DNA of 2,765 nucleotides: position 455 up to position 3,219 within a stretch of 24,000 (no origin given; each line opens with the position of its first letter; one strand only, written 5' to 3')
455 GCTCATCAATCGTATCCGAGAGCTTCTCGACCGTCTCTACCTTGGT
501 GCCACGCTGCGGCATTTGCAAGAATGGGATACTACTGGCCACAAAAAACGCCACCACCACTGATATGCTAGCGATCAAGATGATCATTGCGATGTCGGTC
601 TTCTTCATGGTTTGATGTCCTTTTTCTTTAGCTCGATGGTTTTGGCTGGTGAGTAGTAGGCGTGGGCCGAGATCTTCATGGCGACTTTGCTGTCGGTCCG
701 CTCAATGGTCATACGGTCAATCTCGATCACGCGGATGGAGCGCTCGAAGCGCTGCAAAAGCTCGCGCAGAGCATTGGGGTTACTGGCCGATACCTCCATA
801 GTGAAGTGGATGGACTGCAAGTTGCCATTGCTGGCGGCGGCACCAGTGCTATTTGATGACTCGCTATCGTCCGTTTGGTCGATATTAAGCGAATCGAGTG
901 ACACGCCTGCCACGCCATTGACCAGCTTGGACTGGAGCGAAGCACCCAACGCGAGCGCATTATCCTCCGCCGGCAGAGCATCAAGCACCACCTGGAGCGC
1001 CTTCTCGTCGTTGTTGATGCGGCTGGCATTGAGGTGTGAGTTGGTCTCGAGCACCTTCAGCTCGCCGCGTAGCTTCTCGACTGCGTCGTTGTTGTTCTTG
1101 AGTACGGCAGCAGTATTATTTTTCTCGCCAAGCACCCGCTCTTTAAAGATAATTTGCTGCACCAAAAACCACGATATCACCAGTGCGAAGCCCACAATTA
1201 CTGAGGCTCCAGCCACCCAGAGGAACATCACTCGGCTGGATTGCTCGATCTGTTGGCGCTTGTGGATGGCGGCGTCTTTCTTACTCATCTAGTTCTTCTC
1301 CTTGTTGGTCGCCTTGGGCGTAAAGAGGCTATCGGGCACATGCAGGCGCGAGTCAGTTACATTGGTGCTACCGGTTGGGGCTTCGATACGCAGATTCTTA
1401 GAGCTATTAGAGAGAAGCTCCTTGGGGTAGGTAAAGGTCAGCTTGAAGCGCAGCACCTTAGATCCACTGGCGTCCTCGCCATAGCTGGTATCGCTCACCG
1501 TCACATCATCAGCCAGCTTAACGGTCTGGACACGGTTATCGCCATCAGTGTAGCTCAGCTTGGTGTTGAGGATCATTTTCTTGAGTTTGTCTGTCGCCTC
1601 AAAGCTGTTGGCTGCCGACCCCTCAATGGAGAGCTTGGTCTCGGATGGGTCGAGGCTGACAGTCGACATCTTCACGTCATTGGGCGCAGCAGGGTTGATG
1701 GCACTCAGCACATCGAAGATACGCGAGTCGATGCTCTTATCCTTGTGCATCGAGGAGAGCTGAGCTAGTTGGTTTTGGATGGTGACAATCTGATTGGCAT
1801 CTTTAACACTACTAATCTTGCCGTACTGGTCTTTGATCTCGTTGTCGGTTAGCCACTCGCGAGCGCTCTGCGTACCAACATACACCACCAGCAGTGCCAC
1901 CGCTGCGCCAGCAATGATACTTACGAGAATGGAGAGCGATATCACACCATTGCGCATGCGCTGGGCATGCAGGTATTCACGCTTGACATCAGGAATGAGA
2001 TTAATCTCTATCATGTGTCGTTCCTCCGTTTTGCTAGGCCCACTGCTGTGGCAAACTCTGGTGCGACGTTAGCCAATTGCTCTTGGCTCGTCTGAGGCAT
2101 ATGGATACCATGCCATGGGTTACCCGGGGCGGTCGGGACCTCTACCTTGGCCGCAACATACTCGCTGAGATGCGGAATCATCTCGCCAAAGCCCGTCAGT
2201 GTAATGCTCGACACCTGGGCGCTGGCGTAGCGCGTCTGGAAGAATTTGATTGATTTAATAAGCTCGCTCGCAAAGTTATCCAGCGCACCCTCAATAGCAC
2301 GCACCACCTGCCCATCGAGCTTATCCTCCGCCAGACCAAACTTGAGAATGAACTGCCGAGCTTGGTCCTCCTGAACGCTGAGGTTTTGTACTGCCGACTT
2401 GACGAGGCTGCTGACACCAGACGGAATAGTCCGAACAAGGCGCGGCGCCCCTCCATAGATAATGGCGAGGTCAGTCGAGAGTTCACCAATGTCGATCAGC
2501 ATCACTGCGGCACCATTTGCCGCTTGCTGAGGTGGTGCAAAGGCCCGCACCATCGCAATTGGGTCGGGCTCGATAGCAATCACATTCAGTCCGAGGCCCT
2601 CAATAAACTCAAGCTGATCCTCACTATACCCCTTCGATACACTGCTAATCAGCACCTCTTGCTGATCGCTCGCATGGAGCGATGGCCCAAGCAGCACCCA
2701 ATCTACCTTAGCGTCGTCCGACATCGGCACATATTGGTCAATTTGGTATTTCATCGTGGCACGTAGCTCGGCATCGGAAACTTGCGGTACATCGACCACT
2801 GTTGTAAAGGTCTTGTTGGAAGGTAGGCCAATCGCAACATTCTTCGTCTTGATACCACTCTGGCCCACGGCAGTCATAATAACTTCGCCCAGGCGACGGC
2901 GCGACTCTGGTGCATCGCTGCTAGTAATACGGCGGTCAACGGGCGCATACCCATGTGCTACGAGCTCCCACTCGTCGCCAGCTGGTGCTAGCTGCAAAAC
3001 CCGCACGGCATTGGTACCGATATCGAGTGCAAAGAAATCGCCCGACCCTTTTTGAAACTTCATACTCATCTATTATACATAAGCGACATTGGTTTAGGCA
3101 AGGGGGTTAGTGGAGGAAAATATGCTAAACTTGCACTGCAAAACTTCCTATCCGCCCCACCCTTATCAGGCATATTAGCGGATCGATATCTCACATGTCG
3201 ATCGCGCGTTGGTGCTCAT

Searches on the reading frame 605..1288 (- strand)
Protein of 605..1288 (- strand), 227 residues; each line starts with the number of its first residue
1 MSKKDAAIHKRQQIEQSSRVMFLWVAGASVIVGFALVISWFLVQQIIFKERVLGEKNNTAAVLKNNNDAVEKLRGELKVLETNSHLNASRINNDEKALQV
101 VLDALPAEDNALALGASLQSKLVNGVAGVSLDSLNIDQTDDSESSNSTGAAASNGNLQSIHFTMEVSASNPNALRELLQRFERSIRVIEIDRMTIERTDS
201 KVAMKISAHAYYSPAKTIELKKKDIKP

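Call 7: search_protein_families(library=pfam, proteins=[window:605-1288:-])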
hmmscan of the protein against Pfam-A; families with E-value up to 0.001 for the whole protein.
window:605-1288:- (227 aa): 1 family
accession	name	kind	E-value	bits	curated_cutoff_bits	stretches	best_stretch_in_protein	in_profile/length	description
PF10741.14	T2SSM_b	-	0.00024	21.4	21.7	0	106-198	7-88/111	Type II secretion system (T2SS), protein M subtype b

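Call 63: find_encoding_contigs(protein=window:605-1288:-, flank=10000, max_places=2)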
Protein window:605-1288:- (227 aa): 24 contigs read that carry it; 2 places shown.
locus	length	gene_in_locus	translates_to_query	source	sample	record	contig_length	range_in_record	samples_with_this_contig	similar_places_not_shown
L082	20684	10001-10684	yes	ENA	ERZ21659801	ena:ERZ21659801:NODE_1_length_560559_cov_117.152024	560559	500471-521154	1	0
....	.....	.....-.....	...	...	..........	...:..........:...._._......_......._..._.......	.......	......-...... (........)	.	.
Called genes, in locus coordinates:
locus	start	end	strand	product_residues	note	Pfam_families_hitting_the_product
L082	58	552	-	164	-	-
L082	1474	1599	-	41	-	-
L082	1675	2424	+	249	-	PF01479:S4, PF01728:FtsJ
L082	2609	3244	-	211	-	PF02517:Rce1-like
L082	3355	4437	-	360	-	PF01926:MMR_HSR1, PF02421:FeoB_N, PF06071:YchF-GTPase_C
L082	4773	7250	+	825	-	-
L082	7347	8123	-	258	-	-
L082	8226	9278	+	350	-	PF11104:PilM_2, PF14450:FtsA (weak)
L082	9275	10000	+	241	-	-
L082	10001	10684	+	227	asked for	-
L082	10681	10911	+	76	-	-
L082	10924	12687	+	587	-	PF05157:MshEN, PF00437:T2SSE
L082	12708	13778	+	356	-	PF00437:T2SSE, PF13191:AAA_16 (weak), PF13401:AAA_22 (faint)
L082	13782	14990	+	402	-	PF28597:T2SSF_N (weak), PF00482:T2SSF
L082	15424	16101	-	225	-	PF10026:DUF2268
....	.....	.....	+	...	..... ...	-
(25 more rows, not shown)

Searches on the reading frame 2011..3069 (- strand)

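Call 7: search_protein_families(library=pfam, proteins=[window:2011-3069:-])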
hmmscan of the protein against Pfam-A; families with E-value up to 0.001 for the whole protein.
window:2011-3069:- (352 aa): 3 families
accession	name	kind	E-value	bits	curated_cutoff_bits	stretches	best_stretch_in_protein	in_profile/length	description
PF11104.14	PilM_2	-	1.7e-35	123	27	1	15-349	2-339/340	Type IV pilus assembly protein PilM;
PF14450.12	FtsA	-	7.6e-08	33.2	31.8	1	190-344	1-127/127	Cell division protein FtsA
PF25216.1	Volactin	-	0.00011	22.2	35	0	192-293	171-275/321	Volactin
